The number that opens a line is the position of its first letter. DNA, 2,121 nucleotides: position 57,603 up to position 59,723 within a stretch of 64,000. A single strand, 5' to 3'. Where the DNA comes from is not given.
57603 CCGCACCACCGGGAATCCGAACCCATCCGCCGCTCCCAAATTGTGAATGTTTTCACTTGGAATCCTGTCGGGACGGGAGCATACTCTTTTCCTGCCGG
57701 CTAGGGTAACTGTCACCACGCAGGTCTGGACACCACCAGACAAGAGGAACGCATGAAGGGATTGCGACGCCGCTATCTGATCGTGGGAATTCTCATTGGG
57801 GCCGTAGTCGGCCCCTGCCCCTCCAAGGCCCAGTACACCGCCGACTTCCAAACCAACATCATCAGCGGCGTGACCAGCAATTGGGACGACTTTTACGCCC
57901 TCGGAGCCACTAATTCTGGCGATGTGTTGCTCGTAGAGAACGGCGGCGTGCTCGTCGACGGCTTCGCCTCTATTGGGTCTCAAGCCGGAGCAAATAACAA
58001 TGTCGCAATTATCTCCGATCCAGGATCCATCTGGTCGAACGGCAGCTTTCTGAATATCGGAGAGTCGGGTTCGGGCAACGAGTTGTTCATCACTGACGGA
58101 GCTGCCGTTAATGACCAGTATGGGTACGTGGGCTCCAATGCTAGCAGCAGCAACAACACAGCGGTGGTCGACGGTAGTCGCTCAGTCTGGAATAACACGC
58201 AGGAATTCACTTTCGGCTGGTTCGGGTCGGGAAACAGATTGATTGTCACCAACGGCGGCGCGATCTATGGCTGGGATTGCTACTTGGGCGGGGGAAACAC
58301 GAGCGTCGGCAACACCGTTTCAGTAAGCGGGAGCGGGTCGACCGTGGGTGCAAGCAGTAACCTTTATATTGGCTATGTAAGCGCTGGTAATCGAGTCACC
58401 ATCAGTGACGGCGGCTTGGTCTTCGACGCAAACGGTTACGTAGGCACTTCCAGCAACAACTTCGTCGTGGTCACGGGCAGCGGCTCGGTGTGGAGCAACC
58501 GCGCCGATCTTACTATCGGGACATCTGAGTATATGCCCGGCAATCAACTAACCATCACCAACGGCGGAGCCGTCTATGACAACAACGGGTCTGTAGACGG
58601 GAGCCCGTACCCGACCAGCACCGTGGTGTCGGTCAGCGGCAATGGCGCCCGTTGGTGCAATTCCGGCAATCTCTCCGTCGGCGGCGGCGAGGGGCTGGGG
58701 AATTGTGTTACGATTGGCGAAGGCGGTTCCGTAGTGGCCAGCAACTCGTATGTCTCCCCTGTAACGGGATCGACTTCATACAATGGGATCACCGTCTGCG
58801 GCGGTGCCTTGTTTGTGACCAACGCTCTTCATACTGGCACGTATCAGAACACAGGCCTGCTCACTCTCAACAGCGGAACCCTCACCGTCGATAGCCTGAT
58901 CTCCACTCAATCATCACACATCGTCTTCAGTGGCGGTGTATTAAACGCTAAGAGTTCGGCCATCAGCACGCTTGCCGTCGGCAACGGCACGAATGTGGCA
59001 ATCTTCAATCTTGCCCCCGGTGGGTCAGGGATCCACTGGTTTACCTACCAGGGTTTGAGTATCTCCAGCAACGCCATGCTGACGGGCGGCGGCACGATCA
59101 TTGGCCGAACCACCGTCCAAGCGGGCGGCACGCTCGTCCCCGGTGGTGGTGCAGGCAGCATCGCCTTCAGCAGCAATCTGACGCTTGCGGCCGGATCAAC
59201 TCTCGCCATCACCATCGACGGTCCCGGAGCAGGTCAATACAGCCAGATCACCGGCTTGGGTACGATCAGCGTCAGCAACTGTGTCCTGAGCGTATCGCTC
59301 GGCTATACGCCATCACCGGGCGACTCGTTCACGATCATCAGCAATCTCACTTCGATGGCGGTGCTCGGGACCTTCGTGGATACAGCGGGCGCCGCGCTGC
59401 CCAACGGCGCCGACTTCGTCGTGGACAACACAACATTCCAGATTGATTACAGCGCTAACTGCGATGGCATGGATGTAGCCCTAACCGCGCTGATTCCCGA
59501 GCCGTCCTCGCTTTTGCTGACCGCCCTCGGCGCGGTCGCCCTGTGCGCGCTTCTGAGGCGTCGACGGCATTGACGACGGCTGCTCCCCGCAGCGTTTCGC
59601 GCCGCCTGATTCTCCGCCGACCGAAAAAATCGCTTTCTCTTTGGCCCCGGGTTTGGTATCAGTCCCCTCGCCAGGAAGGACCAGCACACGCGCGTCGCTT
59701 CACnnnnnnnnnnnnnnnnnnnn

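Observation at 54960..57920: A roughly 350-bp co-linear duplication flanks an inserted lipoprotein gene and splits a divergent GT4/PEP-CTERM gene pair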

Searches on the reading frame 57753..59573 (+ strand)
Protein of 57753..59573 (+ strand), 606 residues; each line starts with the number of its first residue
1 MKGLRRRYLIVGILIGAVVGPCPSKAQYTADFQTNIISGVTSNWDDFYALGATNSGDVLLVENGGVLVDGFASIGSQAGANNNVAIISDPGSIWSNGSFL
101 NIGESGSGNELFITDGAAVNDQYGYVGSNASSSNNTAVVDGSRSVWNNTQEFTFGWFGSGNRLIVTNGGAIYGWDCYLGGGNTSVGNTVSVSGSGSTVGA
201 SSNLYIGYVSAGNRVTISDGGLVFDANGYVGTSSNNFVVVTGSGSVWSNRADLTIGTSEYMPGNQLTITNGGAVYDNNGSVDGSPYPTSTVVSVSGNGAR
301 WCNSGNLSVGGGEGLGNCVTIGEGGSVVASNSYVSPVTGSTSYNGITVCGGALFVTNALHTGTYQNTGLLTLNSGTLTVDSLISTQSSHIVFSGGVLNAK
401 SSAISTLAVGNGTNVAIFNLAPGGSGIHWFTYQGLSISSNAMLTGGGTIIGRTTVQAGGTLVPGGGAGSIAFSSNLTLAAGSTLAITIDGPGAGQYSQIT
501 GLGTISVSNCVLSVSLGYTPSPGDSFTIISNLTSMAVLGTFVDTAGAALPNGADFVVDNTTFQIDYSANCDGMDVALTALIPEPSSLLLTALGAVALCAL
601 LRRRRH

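Call 9: search_protein_families(library=pfam, proteins=[window:57753-59573:+], max_evalue=0.01)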
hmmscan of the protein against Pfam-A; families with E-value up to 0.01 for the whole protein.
window:57753-59573:+ (606 aa): 1 family
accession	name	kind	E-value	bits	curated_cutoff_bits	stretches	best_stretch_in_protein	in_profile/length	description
PF07589.16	PEP-CTERM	-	0.00039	20.8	20.7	1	581-605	2-24/24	PEP-CTERM motif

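Call 11: find_encoding_contigs(protein=window:57753-59573:+, flank=10000, max_places=10)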
Protein window:57753-59573:+ (606 aa): 5 contigs read that carry it; 4 places shown.
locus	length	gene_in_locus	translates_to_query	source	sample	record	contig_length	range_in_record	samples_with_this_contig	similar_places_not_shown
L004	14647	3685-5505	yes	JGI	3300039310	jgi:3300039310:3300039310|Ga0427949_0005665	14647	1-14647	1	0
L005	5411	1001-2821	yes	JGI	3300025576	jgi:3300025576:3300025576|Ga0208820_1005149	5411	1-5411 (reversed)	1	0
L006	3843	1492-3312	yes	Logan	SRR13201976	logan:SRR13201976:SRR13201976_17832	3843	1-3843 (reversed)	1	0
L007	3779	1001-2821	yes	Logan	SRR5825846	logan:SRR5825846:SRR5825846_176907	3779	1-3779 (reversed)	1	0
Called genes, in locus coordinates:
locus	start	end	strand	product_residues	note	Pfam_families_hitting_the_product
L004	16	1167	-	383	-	PF20706:GT4-conflict (faint), PF13439:Glyco_transf_4, PF13579:Glyco_trans_4_4, PF00534:Glycos_transf_1, PF13692:Glyco_trans_1_4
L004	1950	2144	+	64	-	-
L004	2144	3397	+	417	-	-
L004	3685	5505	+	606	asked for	-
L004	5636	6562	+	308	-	PF07977:FabA, PF22818:ApeI-like (weak)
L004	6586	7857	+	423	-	PF00109:ketoacyl-synt, PF02801:Ketoacyl-synt_C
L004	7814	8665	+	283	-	PF00106:adh_short, PF08659:KR (faint), PF13460:NAD_binding_10 (weak), PF13561:adh_short_C2, PF08643:DUF1776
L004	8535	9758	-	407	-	-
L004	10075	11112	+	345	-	PF13528:Glyco_trans_1_3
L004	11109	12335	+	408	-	PF13439:Glyco_transf_4 (faint), PF13579:Glyco_trans_4_4, PF00534:Glycos_transf_1, PF13692:Glyco_trans_1_4, PF13524:Glyco_trans_1_2 (faint)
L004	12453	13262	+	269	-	-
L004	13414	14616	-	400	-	PF00155:Aminotran_1_2, PF01041:DegT_DnrJ_EryC1 (faint)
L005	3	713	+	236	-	?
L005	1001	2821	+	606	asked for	-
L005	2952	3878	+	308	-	PF07977:FabA, PF22818:ApeI-like (weak)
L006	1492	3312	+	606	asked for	-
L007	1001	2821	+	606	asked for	-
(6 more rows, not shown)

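Call 19: find_homologous_proteins(query=window:57753-59573:+)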
Query window:57753-59573:+ (606 aa): 433 proteins with E <= 0.001 among 8000 candidates; the best 120 are listed.
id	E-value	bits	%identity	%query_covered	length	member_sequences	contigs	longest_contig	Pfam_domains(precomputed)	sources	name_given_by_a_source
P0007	0.0e+0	1286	100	100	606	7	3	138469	-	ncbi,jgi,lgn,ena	ncbi:MAG: PEP-CTERM sorting domain-containing protein [Verrucomicrobiia bacterium]|jgi:T5SS/PEP-CTER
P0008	1.6e-199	683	51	92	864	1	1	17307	-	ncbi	-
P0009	4.4e-189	648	52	94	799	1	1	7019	-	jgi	jgi:T5SS/PEP-CTERM-associated repeat protein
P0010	4.2e-183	628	51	94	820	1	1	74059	-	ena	-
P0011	3.6e-159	549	51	100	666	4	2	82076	-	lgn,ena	-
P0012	1.7e-138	481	50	66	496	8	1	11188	-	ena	-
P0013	6.4e-138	479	45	96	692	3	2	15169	-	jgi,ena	-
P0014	1.0e-125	439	43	54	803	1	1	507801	-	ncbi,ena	-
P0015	3.8e-124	434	45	96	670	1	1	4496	-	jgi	jgi:T5SS/PEP-CTERM-associated repeat protein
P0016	2.9e-123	431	55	68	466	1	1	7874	-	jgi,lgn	jgi:T5SS/PEP-CTERM-associated repeat protein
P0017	7.6e-121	423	46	100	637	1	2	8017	-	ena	-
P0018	5.5e-118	413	49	79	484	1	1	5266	-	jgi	jgi:T5SS/PEP-CTERM-associated repeat protein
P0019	1.3e-116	409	47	96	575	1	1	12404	-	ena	-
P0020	2.3e-116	408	43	87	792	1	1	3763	-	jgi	jgi:T5SS/PEP-CTERM-associated repeat protein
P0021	1.0e-114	403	37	59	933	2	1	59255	-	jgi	-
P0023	6.6e-112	393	36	57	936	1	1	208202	-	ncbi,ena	-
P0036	2.5e-100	355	33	84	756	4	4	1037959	-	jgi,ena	jgi:T5SS/PEP-CTERM-associated repeat protein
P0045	8.5e-95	337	41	97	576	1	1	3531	PF07589.17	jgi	jgi:T5SS/PEP-CTERM-associated repeat protein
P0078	3.4e-77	279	40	53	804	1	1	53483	-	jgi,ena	-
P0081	9.9e-77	277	38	53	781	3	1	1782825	-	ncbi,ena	-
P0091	1.5e-72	263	35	94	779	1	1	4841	PF07589.17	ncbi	-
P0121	1.9e-65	240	38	67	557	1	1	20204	-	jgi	jgi:fibronectin-binding autotransporter adhesin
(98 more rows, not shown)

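Call 24: find_encoding_contigs(protein=P0010, flank=10000, max_places=3)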
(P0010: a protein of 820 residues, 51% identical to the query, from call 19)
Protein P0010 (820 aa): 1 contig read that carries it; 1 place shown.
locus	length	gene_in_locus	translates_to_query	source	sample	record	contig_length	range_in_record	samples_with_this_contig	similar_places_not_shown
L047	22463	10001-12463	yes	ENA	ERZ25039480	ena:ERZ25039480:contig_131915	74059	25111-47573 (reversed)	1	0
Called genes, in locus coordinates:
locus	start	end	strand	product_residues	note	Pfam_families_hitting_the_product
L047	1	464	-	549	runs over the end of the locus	-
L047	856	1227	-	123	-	-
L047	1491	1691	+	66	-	-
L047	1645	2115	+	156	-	-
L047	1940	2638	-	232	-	-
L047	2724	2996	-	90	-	-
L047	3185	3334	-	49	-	-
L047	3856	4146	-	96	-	-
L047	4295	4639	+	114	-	PF03647:Tmemb_14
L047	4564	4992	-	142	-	-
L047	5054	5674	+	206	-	PF00580:UvrD-helicase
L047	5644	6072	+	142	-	PF13361:UvrD_C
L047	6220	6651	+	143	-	PF13361:UvrD_C, PF13538:UvrD_C_2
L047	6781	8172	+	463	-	PF04542:Sigma70_r2, PF04545:Sigma70_r4, PF08281:Sigma70_r4_2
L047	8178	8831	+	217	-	-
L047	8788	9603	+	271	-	PF00432:Prenyltrans (faint)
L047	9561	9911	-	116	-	-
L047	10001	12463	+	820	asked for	-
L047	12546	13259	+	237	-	PF00702:Hydrolase, PF13419:HAD_2, PF13242:Hydrolase_like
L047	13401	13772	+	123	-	-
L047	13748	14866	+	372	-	PF13604:AAA_30 (faint), PF00437:T2SSE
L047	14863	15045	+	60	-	PF00437:T2SSE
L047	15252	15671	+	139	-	PF28597:T2SSF_N, PF00482:T2SSF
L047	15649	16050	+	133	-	PF00482:T2SSF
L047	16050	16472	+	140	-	PF00482:T2SSF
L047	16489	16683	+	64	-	PF07963:N_methyl (weak)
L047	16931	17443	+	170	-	PF07963:N_methyl (weak)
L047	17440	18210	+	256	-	PF07963:N_methyl (weak)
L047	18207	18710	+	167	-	-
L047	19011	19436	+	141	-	PF21687:T2SSK_1st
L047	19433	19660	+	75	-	-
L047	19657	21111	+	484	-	PF11104:PilM_2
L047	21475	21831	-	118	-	-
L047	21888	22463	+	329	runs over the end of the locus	PF19570:DUF6088 (faint), PF13338:AbiEi_4 (faint)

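Call 25: find_encoding_contigs(protein=P0011, flank=10000, max_places=3)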
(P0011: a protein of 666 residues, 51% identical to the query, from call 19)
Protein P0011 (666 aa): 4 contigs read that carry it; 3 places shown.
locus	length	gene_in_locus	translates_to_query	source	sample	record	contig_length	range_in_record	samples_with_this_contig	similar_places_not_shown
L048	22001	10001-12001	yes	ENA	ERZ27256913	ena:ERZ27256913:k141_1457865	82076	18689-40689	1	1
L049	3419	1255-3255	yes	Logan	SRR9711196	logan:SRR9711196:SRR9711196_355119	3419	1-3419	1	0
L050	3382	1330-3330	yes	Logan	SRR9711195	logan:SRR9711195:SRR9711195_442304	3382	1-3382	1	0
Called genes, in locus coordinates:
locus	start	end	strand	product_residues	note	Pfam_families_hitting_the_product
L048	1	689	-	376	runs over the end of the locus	PF12679:ABC2_membrane_2, PF12698:ABC2_membrane_3, PF01061:ABC2_membrane, PF12730:ABC2_membrane_4 (weak)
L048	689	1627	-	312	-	PF02463:SMC_N (faint), PF00005:ABC_tran, PF13304:AAA_21 (weak)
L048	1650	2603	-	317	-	PF25973:BSH_CzcB (faint), PF25881:HH_YBHG, PF25954:Beta-barrel_RND_2 (weak)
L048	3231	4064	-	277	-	PF05988:DUF899, PF00578:AhpC-TSA (faint)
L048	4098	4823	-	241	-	PF00106:adh_short, PF01370:Epimerase (weak), PF13460:NAD_binding_10 (weak), PF13561:adh_short_C2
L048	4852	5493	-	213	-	PF00440:TetR_N, PF16925:TetR_C_13, PF21993:TetR_C_13_2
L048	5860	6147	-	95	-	PF13744:HTH_37, PF13560:HTH_31, PF01381:HTH_3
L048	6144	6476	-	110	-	PF05973:Gp49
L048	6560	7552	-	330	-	PF02547:Queuosine_synth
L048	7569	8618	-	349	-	-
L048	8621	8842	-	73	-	PF11146:DUF2905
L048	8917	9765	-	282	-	-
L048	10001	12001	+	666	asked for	-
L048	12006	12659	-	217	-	PF03588:Leu_Phe_trans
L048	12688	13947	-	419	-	PF00890:FAD_binding_2, PF01266:DAO (faint), PF03486:HI0933_like, PF07992:Pyr_redox_2 (faint), PF22780:HI0933_like_1st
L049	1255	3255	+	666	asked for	-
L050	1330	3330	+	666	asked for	-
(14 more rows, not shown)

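Call 26: find_encoding_contigs(protein=P0008, flank=10000, max_places=3)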
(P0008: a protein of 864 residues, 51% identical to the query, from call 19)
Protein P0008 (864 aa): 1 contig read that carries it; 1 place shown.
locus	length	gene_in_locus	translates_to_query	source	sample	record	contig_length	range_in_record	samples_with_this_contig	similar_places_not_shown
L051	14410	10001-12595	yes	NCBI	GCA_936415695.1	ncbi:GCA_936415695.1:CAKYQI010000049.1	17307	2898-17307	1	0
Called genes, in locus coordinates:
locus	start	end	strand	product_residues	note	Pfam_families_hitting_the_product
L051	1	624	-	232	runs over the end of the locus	-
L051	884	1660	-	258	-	PF00482:T2SSF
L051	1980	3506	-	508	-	PF13175:AAA_15 (weak), PF13304:AAA_21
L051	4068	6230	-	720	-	-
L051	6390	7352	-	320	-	-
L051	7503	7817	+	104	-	PF03647:Tmemb_14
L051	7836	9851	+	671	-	PF00580:UvrD-helicase, PF13245:AAA_19, PF13604:AAA_30 (faint), PF13361:UvrD_C, PF13538:UvrD_C_2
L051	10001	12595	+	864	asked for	-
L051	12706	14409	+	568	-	?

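Call 36: search_protein_families(library=ncbifam, proteins=[window:57753-59573:+], max_evalue=0.01)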
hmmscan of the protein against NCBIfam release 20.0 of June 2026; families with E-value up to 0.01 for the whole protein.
window:57753-59573:+ (606 aa): 2 families
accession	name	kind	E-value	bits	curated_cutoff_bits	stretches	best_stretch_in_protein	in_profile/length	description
TIGR04393.1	rpt_T5SS_PEPC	repeat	4.8e-29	100.1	23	4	72-120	2-48/49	T5SS/PEP-CTERM-associated repeat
TIGR02595.1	PEP_CTERM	domain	0.00024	21.7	16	1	581-605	1-23/24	PEP-CTERM sorting domain-containing protein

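Call 48: find_encoding_contigs(protein=P0078, flank=3000, max_places=1)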
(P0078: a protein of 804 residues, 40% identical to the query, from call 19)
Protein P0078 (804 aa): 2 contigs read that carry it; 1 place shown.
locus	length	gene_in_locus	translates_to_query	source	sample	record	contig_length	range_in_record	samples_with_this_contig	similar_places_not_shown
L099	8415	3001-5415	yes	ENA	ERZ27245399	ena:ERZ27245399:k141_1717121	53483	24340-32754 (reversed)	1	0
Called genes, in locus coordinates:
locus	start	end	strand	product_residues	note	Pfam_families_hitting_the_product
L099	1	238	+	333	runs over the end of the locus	PF00389:2-Hacid_dh, PF02826:2-Hacid_dh_C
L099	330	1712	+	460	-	PF02518:HATPase_c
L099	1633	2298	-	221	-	PF02597:ThiS, PF02391:MoaE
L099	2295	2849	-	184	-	PF00156:Pribosyltran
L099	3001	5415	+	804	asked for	-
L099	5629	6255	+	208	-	PF01121:CoaE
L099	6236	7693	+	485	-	PF07498:Rho_N, PF07497:Rho_RNA_bind, PF00006:ATP-synt_ab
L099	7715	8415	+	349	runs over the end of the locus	PF04015:DUF362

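Call 49: find_encoding_contigs(protein=P0121, flank=3000, max_places=1)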
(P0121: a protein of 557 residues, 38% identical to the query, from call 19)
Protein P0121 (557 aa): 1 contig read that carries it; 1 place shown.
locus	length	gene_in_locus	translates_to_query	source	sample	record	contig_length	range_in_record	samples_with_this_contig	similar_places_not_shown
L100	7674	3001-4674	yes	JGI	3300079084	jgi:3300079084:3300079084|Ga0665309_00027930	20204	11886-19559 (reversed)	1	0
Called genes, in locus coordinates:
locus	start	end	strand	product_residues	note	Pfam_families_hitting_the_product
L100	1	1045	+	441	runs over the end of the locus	PF07394:DUF1501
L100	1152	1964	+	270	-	PF13191:AAA_16, PF13245:AAA_19 (weak), PF13401:AAA_22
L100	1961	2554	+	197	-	PF16537:T2SSB (weak)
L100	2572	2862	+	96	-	-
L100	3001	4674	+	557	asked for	-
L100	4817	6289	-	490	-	PF02310:B12-binding, PF04055:Radical_SAM, PF13311:DUF4080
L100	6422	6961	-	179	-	-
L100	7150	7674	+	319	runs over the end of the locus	PF02265:S1-P1_nuclease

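Call 78: find_encoding_contigs(protein=P0036, flank=10000, max_places=2)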
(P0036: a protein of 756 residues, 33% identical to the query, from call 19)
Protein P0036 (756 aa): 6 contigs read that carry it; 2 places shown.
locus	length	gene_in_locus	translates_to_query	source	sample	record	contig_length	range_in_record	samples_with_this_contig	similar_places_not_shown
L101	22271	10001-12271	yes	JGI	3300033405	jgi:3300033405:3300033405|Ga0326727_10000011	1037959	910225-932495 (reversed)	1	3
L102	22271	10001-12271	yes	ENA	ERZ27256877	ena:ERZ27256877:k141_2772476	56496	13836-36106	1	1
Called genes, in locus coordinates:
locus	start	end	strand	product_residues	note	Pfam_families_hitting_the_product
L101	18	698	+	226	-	PF00072:Response_reg, PF00486:Trans_reg_C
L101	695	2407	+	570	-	PF00512:HisKA, PF13581:HATPase_c_2 (weak), PF02518:HATPase_c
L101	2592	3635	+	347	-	-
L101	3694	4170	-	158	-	PF00072:Response_reg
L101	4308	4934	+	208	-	PF13401:AAA_22 (faint), PF13521:AAA_28, PF02223:Thymidylate_kin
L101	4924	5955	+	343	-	PF13177:DNA_pol3_delta2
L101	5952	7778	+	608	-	PF13432:TPR_16 (faint), PF04932:Wzy_C, PF13428:TPR_14 (faint), PF14559:TPR_19 (faint), PF13414:TPR_11 (faint)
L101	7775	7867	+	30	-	-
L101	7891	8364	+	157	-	PF00364:Biotin_lipoyl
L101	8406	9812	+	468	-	PF00289:Biotin_carb_N, PF02786:CPSase_L_D2, PF07478:Dala_Dala_lig_C, PF02785:Biotin_carb_C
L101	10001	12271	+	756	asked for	-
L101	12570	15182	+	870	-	-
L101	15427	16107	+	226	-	-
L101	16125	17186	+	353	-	PF00365:PFK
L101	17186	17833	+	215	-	PF02581:TMP-TENI, PF00977:His_biosynth (faint)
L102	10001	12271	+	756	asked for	-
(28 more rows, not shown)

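Call 79: find_encoding_contigs(protein=P0081, flank=10000, max_places=1)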
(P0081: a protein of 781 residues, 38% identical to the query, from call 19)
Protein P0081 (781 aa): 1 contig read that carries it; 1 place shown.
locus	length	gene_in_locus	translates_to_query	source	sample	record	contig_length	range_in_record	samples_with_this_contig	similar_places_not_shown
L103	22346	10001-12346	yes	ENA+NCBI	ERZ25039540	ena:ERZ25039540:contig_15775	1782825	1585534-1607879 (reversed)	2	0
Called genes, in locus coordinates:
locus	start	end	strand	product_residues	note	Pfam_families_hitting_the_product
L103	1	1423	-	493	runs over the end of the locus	PF13231:PMT_2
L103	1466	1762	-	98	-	PF08271:Zn_Ribbon_TF (faint), PF12773:DZR (faint), PF13240:Zn_Ribbon_1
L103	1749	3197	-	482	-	PF20695:UbiD_N, PF01977:UbiD, PF20696:UbiD_C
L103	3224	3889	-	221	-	PF06508:QueC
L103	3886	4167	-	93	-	-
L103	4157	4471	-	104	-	PF00355:Rieske, PF13806:Rieske_2, PF22543:Rieske_4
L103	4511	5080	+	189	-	PF13875:DUF4202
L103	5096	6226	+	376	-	PF17805:AsnC_trans_reg2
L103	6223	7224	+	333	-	PF00389:2-Hacid_dh, PF02826:2-Hacid_dh_C, PF01262:AlaDh_PNT_C (faint)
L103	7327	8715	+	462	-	PF02518:HATPase_c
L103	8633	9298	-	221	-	PF02597:ThiS, PF02391:MoaE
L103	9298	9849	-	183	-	PF00156:Pribosyltran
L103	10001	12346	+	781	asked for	-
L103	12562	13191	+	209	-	PF01121:CoaE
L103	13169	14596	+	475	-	PF07498:Rho_N, PF07497:Rho_RNA_bind, PF00006:ATP-synt_ab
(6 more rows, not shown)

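Call 80: find_encoding_contigs(protein=P0023, flank=10000, max_places=1)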
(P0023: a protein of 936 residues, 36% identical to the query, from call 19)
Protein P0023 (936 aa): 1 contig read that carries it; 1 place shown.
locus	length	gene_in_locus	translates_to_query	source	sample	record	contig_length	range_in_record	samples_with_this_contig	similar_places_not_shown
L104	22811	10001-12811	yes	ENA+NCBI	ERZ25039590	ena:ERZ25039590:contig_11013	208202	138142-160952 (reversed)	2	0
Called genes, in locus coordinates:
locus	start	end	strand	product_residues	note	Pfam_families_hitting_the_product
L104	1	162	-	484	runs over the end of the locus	PF20695:UbiD_N, PF01977:UbiD, PF20696:UbiD_C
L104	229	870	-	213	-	PF06508:QueC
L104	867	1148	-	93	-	-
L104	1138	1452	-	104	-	PF00355:Rieske, PF13806:Rieske_2, PF22543:Rieske_4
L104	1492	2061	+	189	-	PF13875:DUF4202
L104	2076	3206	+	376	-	PF17805:AsnC_trans_reg2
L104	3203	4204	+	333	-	PF00389:2-Hacid_dh, PF02826:2-Hacid_dh_C, PF01262:AlaDh_PNT_C (faint)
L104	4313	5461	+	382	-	PF05222:AlaDh_PNT_N, PF01262:AlaDh_PNT_C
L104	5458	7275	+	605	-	PF12769:PNTB_4TM, PF02233:PNTB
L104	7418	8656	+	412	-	PF02518:HATPase_c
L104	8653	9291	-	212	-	PF02597:ThiS, PF02391:MoaE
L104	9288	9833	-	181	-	PF00156:Pribosyltran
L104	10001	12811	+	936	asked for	-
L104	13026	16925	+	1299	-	PF24489:Ig_J_second (faint), PF25833:Fn3_SaeA_3rd (faint), PF13540:RCC1_2, PF25390:WD40_RLD, PF13540:RCC1_2, PF25390:WD40_RLD, PF13540:RCC1_2, PF00041:fn3 (weak)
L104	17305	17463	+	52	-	-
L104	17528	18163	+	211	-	PF01121:CoaE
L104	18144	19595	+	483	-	PF07498:Rho_N, PF07497:Rho_RNA_bind, PF00006:ATP-synt_ab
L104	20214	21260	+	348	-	PF04015:DUF362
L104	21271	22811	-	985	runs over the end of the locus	PF03714:PUD, PF02922:CBM_48, PF00128:Alpha-amylase (weak), PF11852:Pullul_strch_C (weak)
